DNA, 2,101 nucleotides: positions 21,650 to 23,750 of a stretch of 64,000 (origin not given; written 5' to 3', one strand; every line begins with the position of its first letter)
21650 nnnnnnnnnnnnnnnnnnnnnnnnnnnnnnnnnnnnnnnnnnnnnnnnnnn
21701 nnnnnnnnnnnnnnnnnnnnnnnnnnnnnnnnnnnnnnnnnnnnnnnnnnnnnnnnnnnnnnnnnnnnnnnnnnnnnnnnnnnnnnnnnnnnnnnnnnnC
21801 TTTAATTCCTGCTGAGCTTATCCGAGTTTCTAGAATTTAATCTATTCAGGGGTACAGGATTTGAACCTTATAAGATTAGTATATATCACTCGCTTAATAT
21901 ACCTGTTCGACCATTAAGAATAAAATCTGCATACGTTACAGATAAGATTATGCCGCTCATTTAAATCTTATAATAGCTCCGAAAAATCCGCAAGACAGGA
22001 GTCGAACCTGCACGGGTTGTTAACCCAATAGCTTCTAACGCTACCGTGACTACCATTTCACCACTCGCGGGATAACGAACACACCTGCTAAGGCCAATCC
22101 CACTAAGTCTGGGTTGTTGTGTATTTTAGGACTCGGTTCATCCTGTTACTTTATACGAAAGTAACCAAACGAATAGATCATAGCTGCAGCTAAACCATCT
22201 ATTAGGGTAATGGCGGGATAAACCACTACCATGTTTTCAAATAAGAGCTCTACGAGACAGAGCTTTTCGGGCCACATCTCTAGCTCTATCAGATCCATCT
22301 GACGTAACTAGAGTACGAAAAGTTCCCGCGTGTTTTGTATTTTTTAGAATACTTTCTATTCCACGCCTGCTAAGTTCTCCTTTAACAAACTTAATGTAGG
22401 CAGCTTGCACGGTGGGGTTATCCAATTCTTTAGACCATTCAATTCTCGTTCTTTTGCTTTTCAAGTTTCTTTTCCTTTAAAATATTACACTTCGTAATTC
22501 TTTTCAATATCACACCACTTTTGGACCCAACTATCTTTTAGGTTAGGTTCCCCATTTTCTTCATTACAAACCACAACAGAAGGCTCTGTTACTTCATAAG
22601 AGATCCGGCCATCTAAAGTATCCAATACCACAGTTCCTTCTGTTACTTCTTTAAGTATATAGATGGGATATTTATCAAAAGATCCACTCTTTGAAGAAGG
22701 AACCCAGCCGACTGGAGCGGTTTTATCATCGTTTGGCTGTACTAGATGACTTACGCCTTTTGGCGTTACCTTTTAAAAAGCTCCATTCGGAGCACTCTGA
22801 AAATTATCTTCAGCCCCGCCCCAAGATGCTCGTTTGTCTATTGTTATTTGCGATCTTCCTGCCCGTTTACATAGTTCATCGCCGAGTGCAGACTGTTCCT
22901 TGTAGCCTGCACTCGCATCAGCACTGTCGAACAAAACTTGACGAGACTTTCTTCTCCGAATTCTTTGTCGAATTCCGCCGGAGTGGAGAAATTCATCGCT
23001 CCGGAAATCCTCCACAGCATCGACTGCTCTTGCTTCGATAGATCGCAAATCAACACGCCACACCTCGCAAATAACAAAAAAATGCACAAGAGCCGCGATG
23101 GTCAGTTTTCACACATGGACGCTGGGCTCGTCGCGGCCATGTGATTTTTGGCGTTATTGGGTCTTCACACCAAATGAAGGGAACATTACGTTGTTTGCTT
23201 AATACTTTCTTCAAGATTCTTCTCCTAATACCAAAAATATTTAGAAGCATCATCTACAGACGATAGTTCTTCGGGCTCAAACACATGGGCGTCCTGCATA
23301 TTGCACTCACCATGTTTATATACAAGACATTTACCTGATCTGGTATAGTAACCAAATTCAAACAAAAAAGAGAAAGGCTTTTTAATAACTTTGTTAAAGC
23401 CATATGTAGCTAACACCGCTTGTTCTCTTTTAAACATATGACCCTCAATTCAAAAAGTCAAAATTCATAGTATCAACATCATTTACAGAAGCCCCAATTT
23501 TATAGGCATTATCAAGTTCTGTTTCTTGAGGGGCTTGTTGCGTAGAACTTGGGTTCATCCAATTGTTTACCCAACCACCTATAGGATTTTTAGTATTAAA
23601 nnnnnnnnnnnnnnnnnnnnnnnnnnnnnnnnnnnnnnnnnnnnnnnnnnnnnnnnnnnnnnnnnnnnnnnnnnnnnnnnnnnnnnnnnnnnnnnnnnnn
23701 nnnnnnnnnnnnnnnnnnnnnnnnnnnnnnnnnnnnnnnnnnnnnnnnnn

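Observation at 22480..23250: GC-rich compositional island between the tRNA cluster and nrdB with no convincing gene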

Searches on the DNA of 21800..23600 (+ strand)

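Call 6: search_rna_families(source=window, start=21800, end=23600, threshold=evalue, max_evalue=10, show_alignments=3)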
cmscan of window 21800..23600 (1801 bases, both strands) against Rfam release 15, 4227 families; matches with E-value up to 10: 5.
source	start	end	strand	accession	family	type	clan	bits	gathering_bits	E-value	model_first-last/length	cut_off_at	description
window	21987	22070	-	RF00005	tRNA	Gene; tRNA;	CL00001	48.3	29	8e-09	1-71/71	no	tRNA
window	23327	23410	-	RF01180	snoR110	Gene; snRNA; snoRNA; HACA-box;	-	21.3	44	1.7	1-89/89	no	Small nucleolar RNA snoR110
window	22973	23062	-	RF02773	TrxA_thermometer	Cis-reg; thermoregulator;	-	19.8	58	4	1-88/88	no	TrxA 5' UTR thermometer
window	23371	23426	+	RF00032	Histone3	Cis-reg;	-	15.1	34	1.5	1-46/46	no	Histone 3' UTR stem-loop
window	23155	23251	-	RF02716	sno_ncR3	Gene; snRNA; snoRNA; CD-box;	-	14.6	88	10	1-75/75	no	Small nucleolar RNA ncR3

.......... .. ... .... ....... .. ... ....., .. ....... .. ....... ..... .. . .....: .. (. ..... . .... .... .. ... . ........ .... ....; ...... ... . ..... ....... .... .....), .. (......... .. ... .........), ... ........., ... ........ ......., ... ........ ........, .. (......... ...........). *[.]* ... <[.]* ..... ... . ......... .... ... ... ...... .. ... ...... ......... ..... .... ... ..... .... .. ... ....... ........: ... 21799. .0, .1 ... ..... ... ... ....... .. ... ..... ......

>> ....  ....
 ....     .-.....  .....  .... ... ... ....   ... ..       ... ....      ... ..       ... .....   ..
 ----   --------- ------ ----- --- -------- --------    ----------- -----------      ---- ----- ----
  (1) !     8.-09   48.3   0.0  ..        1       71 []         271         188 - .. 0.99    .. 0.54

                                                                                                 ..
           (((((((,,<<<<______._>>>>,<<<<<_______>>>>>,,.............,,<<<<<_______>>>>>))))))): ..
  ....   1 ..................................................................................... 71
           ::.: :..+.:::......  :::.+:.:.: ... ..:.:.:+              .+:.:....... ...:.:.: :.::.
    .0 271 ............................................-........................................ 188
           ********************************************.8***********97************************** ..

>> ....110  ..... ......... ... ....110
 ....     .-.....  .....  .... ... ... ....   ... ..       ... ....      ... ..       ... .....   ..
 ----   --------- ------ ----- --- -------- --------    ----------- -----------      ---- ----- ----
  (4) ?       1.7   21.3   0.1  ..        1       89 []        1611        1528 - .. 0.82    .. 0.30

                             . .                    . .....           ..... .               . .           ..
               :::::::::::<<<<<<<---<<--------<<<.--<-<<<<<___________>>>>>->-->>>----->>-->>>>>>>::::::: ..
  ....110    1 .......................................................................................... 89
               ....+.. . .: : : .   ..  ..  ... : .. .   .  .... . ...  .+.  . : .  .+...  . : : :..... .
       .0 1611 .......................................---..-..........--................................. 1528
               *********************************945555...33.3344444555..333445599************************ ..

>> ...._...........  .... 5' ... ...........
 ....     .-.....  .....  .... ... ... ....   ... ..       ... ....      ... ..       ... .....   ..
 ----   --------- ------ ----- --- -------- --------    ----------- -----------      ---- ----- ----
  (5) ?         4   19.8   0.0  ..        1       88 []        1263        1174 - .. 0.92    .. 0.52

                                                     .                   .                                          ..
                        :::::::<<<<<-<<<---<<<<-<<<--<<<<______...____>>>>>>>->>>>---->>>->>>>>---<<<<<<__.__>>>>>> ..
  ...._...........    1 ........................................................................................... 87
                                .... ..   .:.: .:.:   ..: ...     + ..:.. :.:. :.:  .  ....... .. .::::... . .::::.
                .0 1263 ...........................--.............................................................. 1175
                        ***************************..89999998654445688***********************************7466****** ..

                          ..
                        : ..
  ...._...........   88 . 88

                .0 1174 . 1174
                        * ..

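Call 7: search_dna_similar(query=window:22080-23450:+, collection=phages, mode=distant, max_rows=30)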
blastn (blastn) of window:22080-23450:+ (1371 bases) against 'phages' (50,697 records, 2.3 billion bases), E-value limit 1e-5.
No match.

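Call 79: search_rna_families(source=window, start=22820, end=23180, threshold=evalue, max_evalue=10, show_alignments=4)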
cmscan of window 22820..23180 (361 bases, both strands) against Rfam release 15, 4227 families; matches with E-value up to 10: 3.
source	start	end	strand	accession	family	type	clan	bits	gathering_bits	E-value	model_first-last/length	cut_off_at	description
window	22973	23062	-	RF02773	TrxA_thermometer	Cis-reg; thermoregulator;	-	19.8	58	0.79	1-88/88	no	TrxA 5' UTR thermometer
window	22876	22984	-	RF04179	BTnc049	Gene; sRNA;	-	16.3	81.9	2.8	1-111/111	no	Bacteroides sRNA BTnc049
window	22943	22956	-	RF04357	Plastid-ndhA-ndhB-2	Intron;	CL00155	12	53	10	13-26/41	no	Plastid-ndhA-ndhB-2 group II-D5 intron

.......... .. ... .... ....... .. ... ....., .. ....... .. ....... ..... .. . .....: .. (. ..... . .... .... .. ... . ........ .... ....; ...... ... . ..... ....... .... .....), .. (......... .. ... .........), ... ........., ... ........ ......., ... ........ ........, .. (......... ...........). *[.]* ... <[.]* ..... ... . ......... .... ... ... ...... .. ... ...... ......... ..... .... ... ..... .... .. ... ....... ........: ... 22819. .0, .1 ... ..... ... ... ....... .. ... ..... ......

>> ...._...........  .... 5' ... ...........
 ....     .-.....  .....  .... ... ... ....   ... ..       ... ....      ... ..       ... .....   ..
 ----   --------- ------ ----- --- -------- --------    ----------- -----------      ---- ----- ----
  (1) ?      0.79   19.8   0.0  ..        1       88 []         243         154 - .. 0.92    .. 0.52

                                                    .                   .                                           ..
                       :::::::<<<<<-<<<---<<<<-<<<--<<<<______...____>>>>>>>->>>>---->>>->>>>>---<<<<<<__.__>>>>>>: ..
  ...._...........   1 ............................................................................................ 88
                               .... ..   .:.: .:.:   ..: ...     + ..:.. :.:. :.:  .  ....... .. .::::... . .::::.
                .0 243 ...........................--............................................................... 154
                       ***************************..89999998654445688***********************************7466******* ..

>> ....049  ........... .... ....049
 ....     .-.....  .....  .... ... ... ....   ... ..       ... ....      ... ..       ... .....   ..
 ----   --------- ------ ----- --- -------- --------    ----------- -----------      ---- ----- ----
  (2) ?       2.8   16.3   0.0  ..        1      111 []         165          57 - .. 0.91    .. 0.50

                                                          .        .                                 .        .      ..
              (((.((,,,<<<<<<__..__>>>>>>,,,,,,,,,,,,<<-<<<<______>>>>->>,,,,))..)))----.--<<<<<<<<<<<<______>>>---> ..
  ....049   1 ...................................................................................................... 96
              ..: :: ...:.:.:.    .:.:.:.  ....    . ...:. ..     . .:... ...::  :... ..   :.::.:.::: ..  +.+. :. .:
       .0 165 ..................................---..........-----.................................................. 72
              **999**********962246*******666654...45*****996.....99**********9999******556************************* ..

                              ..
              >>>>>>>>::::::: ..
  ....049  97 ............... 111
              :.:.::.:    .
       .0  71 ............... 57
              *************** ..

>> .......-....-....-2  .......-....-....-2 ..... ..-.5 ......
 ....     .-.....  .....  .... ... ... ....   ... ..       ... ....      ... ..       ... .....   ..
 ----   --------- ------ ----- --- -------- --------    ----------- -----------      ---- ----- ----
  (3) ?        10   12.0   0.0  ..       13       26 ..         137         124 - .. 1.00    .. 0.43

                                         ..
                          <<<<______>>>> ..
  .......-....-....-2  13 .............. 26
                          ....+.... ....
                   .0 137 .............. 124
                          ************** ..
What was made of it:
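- No group I or group II covariance-model hit at E<=10, even on the insert alone with lax filters (calls 6, 79).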

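Call 90: search_dna_similar(query=window:22843-23158:-, collection=plasmids, mode=distant, max_evalue=0.1)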
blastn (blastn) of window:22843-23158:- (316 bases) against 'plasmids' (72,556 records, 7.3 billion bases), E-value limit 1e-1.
No match.

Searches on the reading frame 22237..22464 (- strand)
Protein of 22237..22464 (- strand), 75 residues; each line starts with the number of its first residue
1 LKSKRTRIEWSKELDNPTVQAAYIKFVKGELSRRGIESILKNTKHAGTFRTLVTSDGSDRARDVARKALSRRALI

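Call 11: search_protein_families(library=pfam, max_evalue=1, proteins=[window:22240-22464:-])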
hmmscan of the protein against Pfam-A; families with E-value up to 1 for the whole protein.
seq(75 aa): 1 family
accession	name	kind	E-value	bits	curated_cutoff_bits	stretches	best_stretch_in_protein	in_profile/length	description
PF20960.2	Bag6_BAGS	-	0.19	12.3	22.9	1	11-34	28-51/53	Bag6, BAG-similar domain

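Call 12: search_protein_families(library=phrogs, max_evalue=1, proteins=[window:22240-22464:-])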
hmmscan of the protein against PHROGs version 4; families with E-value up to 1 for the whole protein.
seq(75 aa): 0 families

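Call 37: find_encoding_contigs(protein=window:22237-22464:-, flank=4000, max_places=10)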
Protein window:22237-22464:- (75 aa): 11 contigs read that carry it; 5 places shown.
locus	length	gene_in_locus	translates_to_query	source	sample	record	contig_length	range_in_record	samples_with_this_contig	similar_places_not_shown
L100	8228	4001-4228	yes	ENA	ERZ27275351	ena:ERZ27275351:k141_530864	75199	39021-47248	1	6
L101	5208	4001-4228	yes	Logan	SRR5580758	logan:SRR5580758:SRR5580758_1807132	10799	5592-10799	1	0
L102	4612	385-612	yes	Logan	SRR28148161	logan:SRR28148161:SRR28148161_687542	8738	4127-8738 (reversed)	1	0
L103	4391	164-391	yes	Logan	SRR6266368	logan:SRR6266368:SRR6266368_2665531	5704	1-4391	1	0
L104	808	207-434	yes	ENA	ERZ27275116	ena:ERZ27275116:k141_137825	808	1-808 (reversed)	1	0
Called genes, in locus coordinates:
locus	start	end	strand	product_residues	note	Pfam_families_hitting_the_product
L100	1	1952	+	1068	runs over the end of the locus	PF03477:ATP-cone, PF00317:Ribonuc_red_lgN, PF02867:Ribonuc_red_lgC, PF14528:LAGLIDADG_3, PF02867:Ribonuc_red_lgC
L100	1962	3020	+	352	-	PF00268:Ribonuc_red_sm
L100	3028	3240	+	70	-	-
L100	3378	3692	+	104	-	-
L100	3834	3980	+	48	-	-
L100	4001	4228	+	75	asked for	-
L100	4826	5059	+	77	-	-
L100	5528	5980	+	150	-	-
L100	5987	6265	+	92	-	-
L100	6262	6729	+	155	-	PF00383:dCMP_cyt_deam_1, PF14437:MafB19-deam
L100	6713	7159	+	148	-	-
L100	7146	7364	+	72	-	-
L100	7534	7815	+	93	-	PF26760:Lockin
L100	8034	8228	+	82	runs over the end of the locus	-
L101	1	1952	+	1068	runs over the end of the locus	PF03477:ATP-cone, PF00317:Ribonuc_red_lgN, PF02867:Ribonuc_red_lgC, PF14528:LAGLIDADG_3, PF02867:Ribonuc_red_lgC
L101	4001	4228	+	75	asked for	-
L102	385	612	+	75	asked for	-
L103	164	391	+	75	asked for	-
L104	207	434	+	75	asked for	-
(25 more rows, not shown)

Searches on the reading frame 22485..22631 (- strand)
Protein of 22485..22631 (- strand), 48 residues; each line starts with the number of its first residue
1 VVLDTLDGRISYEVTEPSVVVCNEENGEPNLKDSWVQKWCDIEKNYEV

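Call 36: find_encoding_contigs(protein=window:22485-22631:-, flank=4000, max_places=10)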
Protein window:22485-22631:- (48 aa): 9 contigs read that carry it; 3 places shown.
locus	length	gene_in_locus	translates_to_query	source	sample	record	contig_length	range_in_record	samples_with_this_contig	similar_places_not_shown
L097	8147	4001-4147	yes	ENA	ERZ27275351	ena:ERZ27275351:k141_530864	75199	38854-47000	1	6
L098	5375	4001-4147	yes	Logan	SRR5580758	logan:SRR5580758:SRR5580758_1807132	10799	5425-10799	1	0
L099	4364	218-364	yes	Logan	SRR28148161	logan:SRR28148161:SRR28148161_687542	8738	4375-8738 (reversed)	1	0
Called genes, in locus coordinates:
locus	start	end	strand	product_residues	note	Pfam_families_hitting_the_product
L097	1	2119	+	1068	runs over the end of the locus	PF03477:ATP-cone, PF00317:Ribonuc_red_lgN, PF02867:Ribonuc_red_lgC, PF14528:LAGLIDADG_3, PF02867:Ribonuc_red_lgC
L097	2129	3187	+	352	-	PF00268:Ribonuc_red_sm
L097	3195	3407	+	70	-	-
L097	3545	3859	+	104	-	-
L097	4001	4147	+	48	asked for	-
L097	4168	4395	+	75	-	-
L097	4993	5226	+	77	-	-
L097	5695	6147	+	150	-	-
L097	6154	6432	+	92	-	-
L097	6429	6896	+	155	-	PF00383:dCMP_cyt_deam_1, PF14437:MafB19-deam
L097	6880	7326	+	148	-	-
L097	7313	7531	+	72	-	-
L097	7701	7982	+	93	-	PF26760:Lockin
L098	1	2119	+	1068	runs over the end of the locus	PF03477:ATP-cone, PF00317:Ribonuc_red_lgN, PF02867:Ribonuc_red_lgC, PF14528:LAGLIDADG_3, PF02867:Ribonuc_red_lgC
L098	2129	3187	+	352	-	PF00268:Ribonuc_red_sm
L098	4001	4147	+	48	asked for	-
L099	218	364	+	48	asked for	-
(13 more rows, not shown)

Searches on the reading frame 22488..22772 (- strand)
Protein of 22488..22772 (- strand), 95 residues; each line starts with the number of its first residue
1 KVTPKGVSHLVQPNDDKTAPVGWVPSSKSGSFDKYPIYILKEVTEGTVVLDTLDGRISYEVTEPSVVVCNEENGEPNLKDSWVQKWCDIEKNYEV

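Call 11: search_protein_families(library=pfam, max_evalue=1, proteins=[window:22488-22772:-])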
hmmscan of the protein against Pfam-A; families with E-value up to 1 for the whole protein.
seq(95 aa): 0 families

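Call 12: search_protein_families(library=phrogs, max_evalue=1, proteins=[window:22488-22772:-])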
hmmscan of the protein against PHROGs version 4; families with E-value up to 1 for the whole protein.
seq(95 aa): 0 families

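Call 23: search_dna_similar(query=window:22488-22772:-, collection=phages, mode=protein, max_evalue=1)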
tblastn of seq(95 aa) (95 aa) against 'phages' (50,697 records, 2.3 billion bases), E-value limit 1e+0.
No match.

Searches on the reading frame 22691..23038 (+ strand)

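Call 11: search_protein_families(library=pfam, max_evalue=1, proteins=[window:22691-23038:+])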
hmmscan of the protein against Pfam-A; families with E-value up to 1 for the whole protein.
seq(116 aa): 1 family
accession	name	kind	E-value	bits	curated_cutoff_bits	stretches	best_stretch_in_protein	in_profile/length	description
PF17800.7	NPL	-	0.16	13.2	23.4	1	62-106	43-92/94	Nucleoplasmin-like domain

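Call 12: search_protein_families(library=phrogs, max_evalue=1, proteins=[window:22691-23038:+])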
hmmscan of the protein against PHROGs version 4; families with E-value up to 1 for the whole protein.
seq(116 aa): 0 families
